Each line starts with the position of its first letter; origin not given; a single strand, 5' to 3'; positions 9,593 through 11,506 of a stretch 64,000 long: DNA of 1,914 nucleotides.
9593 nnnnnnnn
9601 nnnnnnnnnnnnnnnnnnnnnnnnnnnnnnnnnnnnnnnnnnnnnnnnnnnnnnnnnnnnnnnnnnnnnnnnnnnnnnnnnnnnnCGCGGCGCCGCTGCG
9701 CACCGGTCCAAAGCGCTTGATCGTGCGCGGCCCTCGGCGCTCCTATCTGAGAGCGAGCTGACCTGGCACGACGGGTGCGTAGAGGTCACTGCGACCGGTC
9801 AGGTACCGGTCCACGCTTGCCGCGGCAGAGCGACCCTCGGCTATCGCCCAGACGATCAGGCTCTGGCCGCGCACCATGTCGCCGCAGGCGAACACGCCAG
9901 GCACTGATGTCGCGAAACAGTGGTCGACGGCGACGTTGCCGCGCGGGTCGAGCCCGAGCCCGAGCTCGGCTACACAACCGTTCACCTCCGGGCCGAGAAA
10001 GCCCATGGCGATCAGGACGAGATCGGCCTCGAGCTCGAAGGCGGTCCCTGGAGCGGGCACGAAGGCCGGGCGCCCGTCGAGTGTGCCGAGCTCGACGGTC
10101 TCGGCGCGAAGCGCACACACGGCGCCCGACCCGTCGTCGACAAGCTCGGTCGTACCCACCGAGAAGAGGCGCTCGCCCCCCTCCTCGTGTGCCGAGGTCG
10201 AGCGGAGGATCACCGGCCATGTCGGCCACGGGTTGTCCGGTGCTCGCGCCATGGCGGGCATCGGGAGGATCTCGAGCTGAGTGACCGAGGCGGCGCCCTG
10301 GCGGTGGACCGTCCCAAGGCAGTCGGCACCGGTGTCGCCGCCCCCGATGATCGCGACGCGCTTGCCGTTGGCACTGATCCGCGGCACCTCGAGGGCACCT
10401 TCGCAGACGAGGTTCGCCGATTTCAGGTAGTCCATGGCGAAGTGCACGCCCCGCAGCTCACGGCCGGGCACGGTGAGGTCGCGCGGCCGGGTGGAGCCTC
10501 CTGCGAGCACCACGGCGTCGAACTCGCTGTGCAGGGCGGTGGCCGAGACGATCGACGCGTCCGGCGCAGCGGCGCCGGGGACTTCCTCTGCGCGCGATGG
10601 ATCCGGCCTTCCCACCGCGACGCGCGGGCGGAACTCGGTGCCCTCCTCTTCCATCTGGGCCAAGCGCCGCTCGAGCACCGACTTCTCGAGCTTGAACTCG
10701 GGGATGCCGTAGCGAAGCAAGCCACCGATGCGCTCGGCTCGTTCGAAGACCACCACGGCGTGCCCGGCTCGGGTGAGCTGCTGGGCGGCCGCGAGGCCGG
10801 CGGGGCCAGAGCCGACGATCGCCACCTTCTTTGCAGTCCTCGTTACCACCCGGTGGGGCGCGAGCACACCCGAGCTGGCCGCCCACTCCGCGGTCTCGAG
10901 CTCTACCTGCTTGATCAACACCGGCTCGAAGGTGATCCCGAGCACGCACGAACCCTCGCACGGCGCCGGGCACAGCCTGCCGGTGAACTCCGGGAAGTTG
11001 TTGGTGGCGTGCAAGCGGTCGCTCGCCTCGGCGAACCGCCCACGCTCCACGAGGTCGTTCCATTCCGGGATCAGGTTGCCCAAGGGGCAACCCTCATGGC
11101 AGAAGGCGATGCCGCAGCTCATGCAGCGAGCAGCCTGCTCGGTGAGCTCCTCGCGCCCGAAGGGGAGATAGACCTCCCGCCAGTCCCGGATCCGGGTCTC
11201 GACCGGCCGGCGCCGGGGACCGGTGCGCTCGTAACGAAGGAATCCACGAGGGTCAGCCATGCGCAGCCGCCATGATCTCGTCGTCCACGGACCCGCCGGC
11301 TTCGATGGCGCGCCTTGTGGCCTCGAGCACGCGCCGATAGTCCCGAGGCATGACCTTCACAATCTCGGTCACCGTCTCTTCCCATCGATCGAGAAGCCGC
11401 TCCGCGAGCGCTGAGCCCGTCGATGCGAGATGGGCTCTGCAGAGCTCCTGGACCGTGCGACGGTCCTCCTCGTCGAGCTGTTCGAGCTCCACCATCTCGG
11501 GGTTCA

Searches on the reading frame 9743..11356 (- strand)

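Call 38: search_protein_families(library=pfam, proteins=[window:9743-11356:-], max_evalue=0.0001)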
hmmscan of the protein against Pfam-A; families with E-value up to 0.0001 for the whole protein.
window:9743-11356:- (537 aa): 13 families
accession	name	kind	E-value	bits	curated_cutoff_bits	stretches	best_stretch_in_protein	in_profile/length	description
PF07992.20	Pyr_redox_2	-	2.7e-30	106.3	26.1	1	176-508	1-291/291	Pyridine nucleotide-disulphide oxidoreductase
PF14691.11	Fer4_20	-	5e-24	84.7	25.8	1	55-162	1-111/113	Dihydroprymidine dehydrogenase domain II, 4Fe-4S cluster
PF13450.12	NAD_binding_8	-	9.3e-10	39.1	21.9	1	180-214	1-35/68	NAD(P)-binding Rossmann-like domain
PF00070.33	Pyr_redox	-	1.8e-08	35.2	22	0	177-211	1-35/82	Pyridine nucleotide-disulphide oxidoreductase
PF12831.13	FAD_oxidored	-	4.8e-07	29.9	27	1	178-214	2-38/416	FAD dependent oxidoreductase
PF01593.30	Amino_oxidase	-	5.4e-07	29.7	19.8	1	186-215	2-31/443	Flavin containing amine oxidoreductase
PF13738.12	Pyr_redox_3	-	1.6e-06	28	30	0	180-216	2-39/305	Pyridine nucleotide-disulphide oxidoreductase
PF01266.30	DAO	-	7.9e-06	26.1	27.9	1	177-214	1-46/353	FAD dependent oxidoreductase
PF01494.25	FAD_binding_3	-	1.2e-05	25.1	22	1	177-208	3-34/349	FAD binding domain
PF00890.30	FAD_binding_2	-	4.9e-05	23.1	20.4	1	178-212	2-36/414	FAD binding domain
PF00743.25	FMO-like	-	5.4e-05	22.3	22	0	175-216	1-42/532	Flavin-binding monooxygenase-like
PF03486.20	HI0933_like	-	5.7e-05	23.1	50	1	177-211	2-36/244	HI0933-like protein Rossmann domain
PF01946.23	Thi4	-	9.8e-05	22.1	26.2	0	175-217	17-60/235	Thi4 family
